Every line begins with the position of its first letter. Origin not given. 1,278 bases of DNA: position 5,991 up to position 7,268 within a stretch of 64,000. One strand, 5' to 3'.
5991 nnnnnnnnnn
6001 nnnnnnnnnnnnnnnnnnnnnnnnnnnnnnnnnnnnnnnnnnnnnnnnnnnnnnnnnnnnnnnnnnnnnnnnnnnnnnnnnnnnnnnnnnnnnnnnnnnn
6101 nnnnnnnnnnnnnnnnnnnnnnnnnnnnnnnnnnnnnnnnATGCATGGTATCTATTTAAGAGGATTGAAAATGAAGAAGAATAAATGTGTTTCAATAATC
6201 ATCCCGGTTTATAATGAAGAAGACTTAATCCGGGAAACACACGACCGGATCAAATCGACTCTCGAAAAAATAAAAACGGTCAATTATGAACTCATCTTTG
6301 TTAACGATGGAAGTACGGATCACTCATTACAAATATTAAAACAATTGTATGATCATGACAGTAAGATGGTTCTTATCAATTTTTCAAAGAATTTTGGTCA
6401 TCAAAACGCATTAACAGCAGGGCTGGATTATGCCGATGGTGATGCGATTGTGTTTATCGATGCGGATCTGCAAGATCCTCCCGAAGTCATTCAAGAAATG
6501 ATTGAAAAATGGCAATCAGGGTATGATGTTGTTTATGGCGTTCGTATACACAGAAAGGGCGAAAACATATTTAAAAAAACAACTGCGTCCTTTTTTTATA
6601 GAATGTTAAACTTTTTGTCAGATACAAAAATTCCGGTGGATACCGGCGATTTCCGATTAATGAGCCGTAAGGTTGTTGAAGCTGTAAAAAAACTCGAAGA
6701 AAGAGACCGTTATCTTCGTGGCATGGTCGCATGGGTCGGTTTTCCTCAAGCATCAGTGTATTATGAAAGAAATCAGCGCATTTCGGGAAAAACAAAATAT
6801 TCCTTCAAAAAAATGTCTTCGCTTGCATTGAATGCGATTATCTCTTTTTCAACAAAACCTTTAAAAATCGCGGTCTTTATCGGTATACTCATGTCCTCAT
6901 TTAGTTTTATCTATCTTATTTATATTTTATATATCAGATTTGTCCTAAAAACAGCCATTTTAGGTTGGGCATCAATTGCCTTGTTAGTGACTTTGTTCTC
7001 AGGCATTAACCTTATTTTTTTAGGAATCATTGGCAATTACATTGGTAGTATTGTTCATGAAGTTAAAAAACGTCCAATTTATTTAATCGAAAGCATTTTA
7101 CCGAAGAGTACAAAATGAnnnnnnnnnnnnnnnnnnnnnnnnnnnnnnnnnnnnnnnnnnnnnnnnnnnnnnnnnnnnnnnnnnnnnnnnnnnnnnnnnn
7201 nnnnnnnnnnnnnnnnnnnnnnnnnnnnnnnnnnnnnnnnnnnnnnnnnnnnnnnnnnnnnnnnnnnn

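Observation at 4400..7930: Low-GC three-gene glycosylation island (GT-C-like membrane protein, GtrB-like GT2, SAM methyltransferase) wedged between two T9SS cargo genes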

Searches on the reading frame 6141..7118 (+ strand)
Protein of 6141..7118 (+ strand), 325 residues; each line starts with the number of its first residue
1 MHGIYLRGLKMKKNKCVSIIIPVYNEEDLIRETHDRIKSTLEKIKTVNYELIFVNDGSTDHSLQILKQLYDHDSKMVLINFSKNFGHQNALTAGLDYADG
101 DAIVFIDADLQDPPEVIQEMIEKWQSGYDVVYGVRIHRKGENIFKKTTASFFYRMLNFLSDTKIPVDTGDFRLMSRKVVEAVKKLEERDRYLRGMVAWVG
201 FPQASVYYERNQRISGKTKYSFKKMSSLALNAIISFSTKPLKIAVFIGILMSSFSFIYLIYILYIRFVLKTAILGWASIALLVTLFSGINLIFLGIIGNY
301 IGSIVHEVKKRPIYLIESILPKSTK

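Call 5: search_protein_families(library=pfam, proteins=[window:6141-7118:+], max_evalue=0.01)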
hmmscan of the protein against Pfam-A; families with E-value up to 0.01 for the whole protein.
window:6141-7118:+ (325 aa): 5 families
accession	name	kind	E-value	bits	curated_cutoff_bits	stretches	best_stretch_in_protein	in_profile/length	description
PF00535.33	Glycos_transf_2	-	1.3e-40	139.6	23.3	1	18-181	1-166/168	Glycosyl transferase family 2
PF10111.15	Glyco_tranf_2_2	-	5.7e-11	42.9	27.3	1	18-115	1-97/276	Glycosyltransferase like family 2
PF13506.12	Glyco_transf_21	-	1.3e-06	28.4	21.7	1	89-187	20-122/174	Glycosyl transferase family 21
PF13641.12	Glyco_tranf_2_3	-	1.9e-06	28.5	27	1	17-186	3-178/230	Glycosyltransferase like family 2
PF13704.12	Glyco_tranf_2_4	-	0.0076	17.2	27.5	0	31-109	1-81/98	Glycosyl transferase family 2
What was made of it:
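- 6171..7118 (+): GtrB-type polyprenyl-phosphate glycosyltransferase: cytoplasmic GT-A (GT2) domain plus two C-terminal membrane helices. An alternative start lies at 6141. PF00535 E 1.3e-40 (call 5).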

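Call 6: search_protein_families(library=ncbifam, proteins=[window:6141-7118:+], max_evalue=0.01)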
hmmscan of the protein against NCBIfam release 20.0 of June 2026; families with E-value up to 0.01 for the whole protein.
window:6141-7118:+ (325 aa): 24 families
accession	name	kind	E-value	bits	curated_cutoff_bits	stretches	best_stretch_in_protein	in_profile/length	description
NF047588.1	GlcsyltransPgfSStrep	equivalog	7.5e-89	298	500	1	17-318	3-304/308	glycosyltransferase PgfS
NF007986.1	PRK10714.1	equivalog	3.8e-50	170.7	529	1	12-321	3-313/316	undecaprenyl-phosphate 4-deoxy-4-formamido-L-arabinose transferase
TIGR03937.1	PgaC_IcaA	equivalog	8.3e-20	71.1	422.3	1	10-126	40-152/407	poly-beta-1,6-N-acetyl-D-glucosamine synthase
NF007482.0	PRK10073.1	equivalog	1.7e-16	60.1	423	1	11-122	2-108/334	glycosyltransferase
TIGR04283.1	glyco_like_mftF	equivalog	1.9e-13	50.5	182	1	17-152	1-125/221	TIGR04283 family arsenosugar biosynthesis glycosyltransferase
NF047683.1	TeichurnBiosyTuaG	equivalog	6e-13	49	400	1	12-122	3-109/252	teichuronic acid biosynthesis protein TuaG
NF041875.1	EPS_EpsD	equivalog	2.4e-12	46.9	370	1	17-132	1-112/325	exopolysaccharide biosynthesis glycosyltransferase EpsD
NF050050.1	ProtGlycPglI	equivalog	4.5e-12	46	500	1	17-146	4-130/306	GalNAc(5)-diNAcBac-PP-undecaprenol beta-1,3-glucosyltransferase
NF010496.0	PRK13915.1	equivalog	8.5e-12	44.8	262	1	10-121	26-139/307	glucosyl-3-phosphoglycerate synthase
TIGR03111.1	glyc2_xrt_Gpos1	hypoth_equivalog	9.7e-12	44.4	363.95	1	12-152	46-184/439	TIGR03111 family XrtG-associated glycosyltransferase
TIGR04242.1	nodulat_NodC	equivalog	1.5e-09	37.3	550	1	13-125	46-157/395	chitooligosaccharide synthase NodC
NF058614.1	PPMAGASynPpgS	equivalog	7e-09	35.4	370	1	17-140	2-118/226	polyprenyl-phospho-N-acetylgalactosaminyl synthase PpgS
TIGR04182.1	glyco_TIGR04182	equivalog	1.1e-08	34.9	325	1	17-147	2-121/293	S-layer glycoprotein N-glycosyltransferase AglJ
NF053739.1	GlytfEpsEBac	equivalog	1.8e-08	33.7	450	1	17-109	3-92/265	glycosyltransferase EpsE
NF038302.1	EPS_HpsE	equivalog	1e-07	31.3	300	1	18-139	4-127/307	hormogonium polysaccharide biosynthesis glycosyltransferase HpsE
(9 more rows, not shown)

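Call 43: search_solved_structures(query=window:6171-7115:+, max_evalue=0.00001)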
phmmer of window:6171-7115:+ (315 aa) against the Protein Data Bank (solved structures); distinct sequences matched with E-value up to 0.00001: 13.
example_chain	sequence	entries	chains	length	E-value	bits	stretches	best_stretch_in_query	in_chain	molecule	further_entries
5ekp_C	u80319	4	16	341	6.8e-88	298.4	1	7-308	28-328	Uncharacterized glycosyltransferase sll0501 | Glycosyltransferase sll0501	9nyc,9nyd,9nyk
9nye_A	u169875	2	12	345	7.1e-88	298.3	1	7-308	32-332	Glycosyltransferase sll0501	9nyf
5eke_A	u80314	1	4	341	8.8e-88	298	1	7-308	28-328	Uncharacterized glycosyltransferase sll0501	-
9hwj_A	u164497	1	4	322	1.8e-43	152.6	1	5-314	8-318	Undecaprenyl-phosphate 4-deoxy-4-formamido-L-arabinose transferase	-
9bhc_C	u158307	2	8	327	2.5e-41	145.5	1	5-314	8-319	Undecaprenyl-phosphate 4-deoxy-4-formamido-L-arabinose transferase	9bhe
8vxh_A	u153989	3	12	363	3.7e-41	145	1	5-314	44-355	Undecaprenyl-phosphate 4-deoxy-4-formamido-L-arabinose transferase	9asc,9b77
5mlz_A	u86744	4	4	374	2.4e-17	66.8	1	6-131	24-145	Dolichol monophosphate mannose synthase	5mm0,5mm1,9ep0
5hea_A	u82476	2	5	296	8.6e-11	45.3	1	3-99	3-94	Putative glycosyltransferase (GalT1)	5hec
3l7j_A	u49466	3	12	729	3e-08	36.9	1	7-115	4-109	Teichoic acid biosynthesis protein F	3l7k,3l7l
3l7i_A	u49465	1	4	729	3e-08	36.9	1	7-115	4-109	Teichoic acid biosynthesis protein F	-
3l7m_A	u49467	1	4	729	3e-08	36.9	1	7-115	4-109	Teichoic acid biosynthesis protein F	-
2z87_A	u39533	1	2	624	1.3e-06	31.6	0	2-117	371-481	Chondroitin synthase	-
2z86_A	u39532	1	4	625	1.3e-06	31.6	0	2-117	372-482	Chondroitin synthase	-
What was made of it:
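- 6171..7118 (+): ArnC structures E 1e-43 to 1e-41 (call 43).
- Closest known: ArnC/ArnT lipid A aminoarabinose pathway. Different: The GT2 protein is much closer to GtrB than to ArnC (E 7e-88 against 1e-43, call 43).
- The GT2 protein also matches ArnC structures at about E 1e-43 (call 43).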

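Call 80: search_solved_structures(query=window:6171-7115:+, max_evalue=1e-60, show_alignments=1)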
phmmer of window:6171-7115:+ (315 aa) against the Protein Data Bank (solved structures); distinct sequences matched with E-value up to 1e-60: 3.
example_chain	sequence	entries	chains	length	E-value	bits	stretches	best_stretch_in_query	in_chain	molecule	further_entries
5ekp_C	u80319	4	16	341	6.8e-88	298.4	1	7-308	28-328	Uncharacterized glycosyltransferase sll0501 | Glycosyltransferase sll0501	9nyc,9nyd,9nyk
9nye_A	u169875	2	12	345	7.1e-88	298.3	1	7-308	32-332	Glycosyltransferase sll0501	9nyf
5eke_A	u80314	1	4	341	8.8e-88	298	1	7-308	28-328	Uncharacterized glycosyltransferase sll0501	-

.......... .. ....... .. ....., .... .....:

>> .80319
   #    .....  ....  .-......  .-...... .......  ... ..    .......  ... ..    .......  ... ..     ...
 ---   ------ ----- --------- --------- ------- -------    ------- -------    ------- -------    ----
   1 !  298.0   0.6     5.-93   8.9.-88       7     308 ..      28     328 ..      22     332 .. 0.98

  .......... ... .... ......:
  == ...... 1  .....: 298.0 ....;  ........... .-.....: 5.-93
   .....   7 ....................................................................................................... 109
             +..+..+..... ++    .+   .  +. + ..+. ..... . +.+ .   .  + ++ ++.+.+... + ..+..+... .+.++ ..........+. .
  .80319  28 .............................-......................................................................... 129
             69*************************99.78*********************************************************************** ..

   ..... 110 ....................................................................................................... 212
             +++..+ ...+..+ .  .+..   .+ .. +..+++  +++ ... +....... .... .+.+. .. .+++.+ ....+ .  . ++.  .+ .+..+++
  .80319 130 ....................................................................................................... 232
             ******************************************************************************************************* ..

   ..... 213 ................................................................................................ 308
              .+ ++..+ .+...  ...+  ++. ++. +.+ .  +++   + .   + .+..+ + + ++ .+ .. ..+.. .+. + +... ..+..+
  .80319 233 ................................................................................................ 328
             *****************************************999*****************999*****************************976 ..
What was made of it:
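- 6171..7118 (+): PDB 5EKP (Synechocystis GtrB) E 6.8e-88 over residues 7-308, with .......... and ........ conserved (calls 43, 80).
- On GtrB / polyprenyl-phosphate glycosyltransferase (GT2): 5EKP E 6.8e-88, residues 7-308 against 28-328, with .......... and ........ conserved (call 80).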

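Call 96: search_protein_families(library=ncbifam, proteins=[L089:1066-4512:-], max_evalue=0.001)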
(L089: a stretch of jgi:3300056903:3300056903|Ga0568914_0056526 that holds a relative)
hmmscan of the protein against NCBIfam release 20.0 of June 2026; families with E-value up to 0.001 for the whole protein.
L089:1066-4512:- (1148 aa): 2 families
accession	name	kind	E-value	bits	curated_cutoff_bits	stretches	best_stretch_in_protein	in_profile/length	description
NF005176.1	PRK06655.1-1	equivalog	9.4e-08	32.2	230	1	1073-1137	94-158/197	flagellar hook assembly protein FlgD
TIGR04183.1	Por_Secre_tail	domain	1.5e-07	31.3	23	1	1058-1131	2-63/72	T9SS type A sorting domain-containing protein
